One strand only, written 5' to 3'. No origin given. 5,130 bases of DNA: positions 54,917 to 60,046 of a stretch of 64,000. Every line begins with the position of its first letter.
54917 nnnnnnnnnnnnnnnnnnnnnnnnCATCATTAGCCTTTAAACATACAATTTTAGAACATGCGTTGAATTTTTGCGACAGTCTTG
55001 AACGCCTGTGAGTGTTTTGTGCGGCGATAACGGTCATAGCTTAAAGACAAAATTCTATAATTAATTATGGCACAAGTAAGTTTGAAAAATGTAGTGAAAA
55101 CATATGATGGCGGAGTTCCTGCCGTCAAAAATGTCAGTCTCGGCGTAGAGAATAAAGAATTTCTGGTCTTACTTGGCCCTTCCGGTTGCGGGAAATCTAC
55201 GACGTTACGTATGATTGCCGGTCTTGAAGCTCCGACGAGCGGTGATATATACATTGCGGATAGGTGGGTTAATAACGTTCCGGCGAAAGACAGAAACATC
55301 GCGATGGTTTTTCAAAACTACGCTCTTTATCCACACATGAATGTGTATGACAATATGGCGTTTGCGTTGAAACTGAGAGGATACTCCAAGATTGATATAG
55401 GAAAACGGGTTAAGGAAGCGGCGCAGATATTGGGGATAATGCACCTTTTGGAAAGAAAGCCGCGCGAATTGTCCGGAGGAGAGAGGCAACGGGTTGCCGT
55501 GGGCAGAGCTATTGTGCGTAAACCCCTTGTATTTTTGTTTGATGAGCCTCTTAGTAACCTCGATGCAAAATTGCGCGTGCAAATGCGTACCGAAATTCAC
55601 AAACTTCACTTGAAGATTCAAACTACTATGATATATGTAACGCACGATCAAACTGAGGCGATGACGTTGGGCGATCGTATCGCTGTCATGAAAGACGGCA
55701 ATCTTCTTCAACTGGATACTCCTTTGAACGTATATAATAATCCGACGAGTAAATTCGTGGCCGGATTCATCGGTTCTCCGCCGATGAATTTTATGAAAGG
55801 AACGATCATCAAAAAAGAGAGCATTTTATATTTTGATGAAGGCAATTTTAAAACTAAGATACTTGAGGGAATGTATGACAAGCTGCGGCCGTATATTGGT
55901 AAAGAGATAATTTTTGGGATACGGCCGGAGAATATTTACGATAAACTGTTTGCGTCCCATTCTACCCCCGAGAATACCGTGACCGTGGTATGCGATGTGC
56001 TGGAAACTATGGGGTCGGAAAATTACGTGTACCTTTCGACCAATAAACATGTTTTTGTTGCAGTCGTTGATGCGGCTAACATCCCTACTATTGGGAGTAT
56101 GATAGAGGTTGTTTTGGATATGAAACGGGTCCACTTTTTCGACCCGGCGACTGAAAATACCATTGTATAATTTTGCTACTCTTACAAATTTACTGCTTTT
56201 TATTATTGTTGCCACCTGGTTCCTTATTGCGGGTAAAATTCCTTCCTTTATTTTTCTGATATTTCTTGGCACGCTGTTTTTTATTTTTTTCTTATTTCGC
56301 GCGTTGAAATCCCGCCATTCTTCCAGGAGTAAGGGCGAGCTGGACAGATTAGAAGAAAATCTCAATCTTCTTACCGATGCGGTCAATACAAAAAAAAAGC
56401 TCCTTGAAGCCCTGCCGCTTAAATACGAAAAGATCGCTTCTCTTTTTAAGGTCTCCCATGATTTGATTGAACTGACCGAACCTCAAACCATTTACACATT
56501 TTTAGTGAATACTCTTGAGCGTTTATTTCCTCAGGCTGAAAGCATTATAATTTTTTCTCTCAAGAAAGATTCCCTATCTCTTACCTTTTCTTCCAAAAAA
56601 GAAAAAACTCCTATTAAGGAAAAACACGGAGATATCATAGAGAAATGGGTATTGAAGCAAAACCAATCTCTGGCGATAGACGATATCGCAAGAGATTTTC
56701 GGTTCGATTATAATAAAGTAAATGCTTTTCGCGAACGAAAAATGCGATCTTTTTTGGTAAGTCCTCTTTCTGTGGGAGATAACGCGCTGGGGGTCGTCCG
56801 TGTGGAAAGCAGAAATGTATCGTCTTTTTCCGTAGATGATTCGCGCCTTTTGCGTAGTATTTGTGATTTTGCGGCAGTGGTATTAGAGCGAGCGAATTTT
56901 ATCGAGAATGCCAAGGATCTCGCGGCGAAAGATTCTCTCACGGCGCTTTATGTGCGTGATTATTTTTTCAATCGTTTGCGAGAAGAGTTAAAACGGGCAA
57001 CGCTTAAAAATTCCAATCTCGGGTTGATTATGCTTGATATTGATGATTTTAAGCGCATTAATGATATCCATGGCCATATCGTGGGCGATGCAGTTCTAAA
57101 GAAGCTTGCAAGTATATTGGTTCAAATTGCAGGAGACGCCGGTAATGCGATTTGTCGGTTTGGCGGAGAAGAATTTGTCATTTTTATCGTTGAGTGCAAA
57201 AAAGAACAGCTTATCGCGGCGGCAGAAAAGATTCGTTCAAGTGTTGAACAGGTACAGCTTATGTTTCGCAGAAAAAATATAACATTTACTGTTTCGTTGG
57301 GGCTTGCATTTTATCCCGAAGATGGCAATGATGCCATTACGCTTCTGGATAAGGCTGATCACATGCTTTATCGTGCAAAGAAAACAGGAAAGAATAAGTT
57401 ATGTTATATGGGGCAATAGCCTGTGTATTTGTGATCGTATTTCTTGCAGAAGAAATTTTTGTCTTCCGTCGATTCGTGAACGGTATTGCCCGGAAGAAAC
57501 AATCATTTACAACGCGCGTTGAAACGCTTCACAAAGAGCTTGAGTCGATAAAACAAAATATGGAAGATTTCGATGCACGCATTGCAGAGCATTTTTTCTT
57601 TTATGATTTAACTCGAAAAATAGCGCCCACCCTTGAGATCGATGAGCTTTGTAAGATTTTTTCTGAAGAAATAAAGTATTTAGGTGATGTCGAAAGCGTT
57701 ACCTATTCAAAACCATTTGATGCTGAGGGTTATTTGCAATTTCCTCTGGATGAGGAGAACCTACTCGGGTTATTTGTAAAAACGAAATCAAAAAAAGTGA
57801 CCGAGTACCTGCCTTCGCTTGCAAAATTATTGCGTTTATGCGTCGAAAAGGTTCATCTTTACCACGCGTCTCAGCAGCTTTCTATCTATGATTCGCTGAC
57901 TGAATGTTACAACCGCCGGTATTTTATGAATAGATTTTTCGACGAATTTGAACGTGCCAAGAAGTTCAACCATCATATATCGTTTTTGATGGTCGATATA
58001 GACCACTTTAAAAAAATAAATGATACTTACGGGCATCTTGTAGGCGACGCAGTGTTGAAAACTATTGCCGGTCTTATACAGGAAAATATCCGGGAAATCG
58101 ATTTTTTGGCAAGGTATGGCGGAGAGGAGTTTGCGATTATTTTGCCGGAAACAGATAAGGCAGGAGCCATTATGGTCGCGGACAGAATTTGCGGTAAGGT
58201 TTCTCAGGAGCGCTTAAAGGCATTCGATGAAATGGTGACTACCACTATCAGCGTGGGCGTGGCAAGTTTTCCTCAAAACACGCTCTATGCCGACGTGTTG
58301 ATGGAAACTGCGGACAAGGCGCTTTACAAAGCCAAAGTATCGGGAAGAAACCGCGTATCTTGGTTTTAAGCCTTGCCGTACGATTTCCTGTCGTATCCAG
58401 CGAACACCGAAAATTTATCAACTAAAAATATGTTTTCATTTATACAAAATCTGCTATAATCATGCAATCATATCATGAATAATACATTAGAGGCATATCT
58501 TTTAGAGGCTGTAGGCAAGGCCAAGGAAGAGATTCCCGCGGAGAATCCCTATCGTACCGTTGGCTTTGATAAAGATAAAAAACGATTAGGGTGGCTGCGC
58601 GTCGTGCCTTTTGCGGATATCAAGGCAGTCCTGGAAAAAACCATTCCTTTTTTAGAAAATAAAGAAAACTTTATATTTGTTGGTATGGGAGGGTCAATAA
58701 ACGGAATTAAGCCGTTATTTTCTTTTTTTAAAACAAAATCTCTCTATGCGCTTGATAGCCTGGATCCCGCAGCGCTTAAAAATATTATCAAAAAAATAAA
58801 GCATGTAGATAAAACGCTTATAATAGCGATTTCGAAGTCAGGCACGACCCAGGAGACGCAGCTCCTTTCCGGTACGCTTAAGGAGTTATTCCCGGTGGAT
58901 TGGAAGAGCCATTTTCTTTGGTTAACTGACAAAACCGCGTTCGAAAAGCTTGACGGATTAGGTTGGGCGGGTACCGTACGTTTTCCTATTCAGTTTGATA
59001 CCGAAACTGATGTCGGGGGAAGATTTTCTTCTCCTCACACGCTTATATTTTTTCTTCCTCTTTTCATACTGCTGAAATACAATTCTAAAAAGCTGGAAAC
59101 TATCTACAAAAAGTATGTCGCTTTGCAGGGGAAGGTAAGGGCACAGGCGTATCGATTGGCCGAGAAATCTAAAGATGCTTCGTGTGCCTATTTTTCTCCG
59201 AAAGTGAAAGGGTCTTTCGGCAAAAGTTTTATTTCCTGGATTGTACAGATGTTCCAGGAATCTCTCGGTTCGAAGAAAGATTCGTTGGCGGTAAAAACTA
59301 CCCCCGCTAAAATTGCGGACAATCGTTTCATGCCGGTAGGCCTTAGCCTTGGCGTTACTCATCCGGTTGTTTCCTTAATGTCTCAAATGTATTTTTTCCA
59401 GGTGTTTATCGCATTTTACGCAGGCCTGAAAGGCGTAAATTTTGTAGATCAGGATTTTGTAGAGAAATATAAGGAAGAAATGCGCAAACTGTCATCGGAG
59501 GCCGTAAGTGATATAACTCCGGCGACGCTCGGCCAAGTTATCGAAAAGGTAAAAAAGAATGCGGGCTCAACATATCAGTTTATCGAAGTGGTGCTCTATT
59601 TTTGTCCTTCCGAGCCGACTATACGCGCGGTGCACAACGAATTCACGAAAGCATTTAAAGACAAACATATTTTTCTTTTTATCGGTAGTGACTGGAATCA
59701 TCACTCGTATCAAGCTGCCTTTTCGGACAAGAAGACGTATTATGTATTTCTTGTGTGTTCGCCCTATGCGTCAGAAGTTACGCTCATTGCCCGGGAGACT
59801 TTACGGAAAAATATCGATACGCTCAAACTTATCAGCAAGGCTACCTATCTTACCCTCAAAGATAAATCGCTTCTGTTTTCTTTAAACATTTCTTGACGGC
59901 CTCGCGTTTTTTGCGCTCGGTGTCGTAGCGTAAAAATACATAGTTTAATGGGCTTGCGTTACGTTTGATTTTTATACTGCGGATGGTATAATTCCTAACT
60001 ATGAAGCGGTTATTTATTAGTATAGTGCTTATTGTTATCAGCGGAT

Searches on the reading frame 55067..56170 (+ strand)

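Call 15: search_protein_families(library=ncbifam, proteins=[window:55067-56170:+], max_evalue=0.00001)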
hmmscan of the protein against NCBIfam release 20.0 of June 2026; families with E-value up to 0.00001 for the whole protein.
window:55067-56170:+ (367 aa): 179 families (the best 25 are shown)
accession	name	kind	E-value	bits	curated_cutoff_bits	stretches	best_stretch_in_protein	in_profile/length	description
NF008653.0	PRK11650.1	subfamily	2.9e-143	477.2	432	1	1-365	1-354/357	sn-glycerol-3-phosphate ABC transporter ATP-binding protein UgpC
NF008233.0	PRK11000.1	equivalog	1.4e-116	389.4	568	1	1-359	1-354/369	maltose/maltodextrin ABC transporter ATP-binding protein MalK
NF040933.2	ABC_arch_GlcV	equivalog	1.3e-96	323.6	450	1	3-358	2-357/357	glucose ABC transporter ATP-binding protein GlcV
NF006987.0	PRK09452.1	equivalog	1.2e-92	310.5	482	1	4-332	18-342/378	spermidine/putrescine ABC transporter ATP-binding protein PotA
NF043075.1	MMSYN1_0197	equivalog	9.3e-87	291.1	550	1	4-290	3-278/341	spermidine/putrescine ABC transporter ATP-binding protein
TIGR03265.1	PhnT2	equivalog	1.4e-86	290.9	457.7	1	3-328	4-315/353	putative 2-aminoethylphosphonate ABC transporter ATP-binding protein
TIGR01187.1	potA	subfamily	1.1e-85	287.7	355.6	1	35-334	1-297/325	polyamine ABC transporter ATP-binding protein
NF040840.2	tungstate_WtpC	equivalog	5.4e-82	275.8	440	1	7-304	5-290/347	tungstate ABC transporter ATP-binding protein WtpC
NF008513.0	PRK11432.1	equivalog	2.6e-78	263.4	496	1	4-292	7-285/351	ferric ABC transporter ATP-binding protein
TIGR00968.1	3a0106s01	subfamily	1.2e-74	250.8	342.75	1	6-237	3-233/237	sulfate ABC transporter ATP-binding protein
TIGR03258.1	PhnT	equivalog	2.5e-74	250.5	499.15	1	6-237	11-242/359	2-aminoethylphosphonate ABC transport system ATP-binding subunit PhnT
NF008621.0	PRK11607.1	equivalog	8.7e-72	242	613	1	5-249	21-262/377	putrescine ABC transporter ATP-binding subunit PotG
NF008105.0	PRK10851.1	equivalog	3.2e-65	220.2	502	1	6-248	5-248/362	sulfate/thiosulfate ABC transporter ATP-binding protein CysA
TIGR01186.1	proV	subfamily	8.6e-65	219.2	326.6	1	15-237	4-232/363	betaine/proline/choline family ABC transporter ATP-binding protein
TIGR03415.1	ABC_choXWV_ATP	equivalog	1.1e-56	192.5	483.75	1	10-251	30-282/382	choline ABC transporter ATP-binding protein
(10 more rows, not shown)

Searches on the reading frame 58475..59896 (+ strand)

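Call 15: search_protein_families(library=ncbifam, proteins=[window:58475-59896:+], max_evalue=0.00001)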
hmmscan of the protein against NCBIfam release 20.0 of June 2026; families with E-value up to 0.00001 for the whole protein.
window:58475-59896:+ (473 aa): 6 families
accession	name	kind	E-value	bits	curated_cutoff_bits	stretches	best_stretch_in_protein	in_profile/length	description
NF003016.0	PRK03868.1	equivalog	1.3e-21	77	487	1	47-278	40-276/410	glucose-6-phosphate isomerase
NF007080.0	PRK09533.1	equivalog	5.3e-12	44.4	712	1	33-185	423-581/949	bifunctional transaldolase/phosoglucose isomerase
NF010697.0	PRK14097.1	equivalog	3.7e-10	38.9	443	0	35-185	42-209/448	glucose-6-phosphate isomerase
NF010696.0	PRK14096.1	equivalog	6.1e-08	31.6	671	1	64-153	115-212/528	glucose-6-phosphate isomerase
NF040629.1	PGI_Meth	equivalog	7.3e-08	32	350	1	58-131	56-130/396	glucose-6-phosphate isomerase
NF010695.0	PRK14095.1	equivalog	5.5e-06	25.3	703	1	64-186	152-274/536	glucose-6-phosphate isomerase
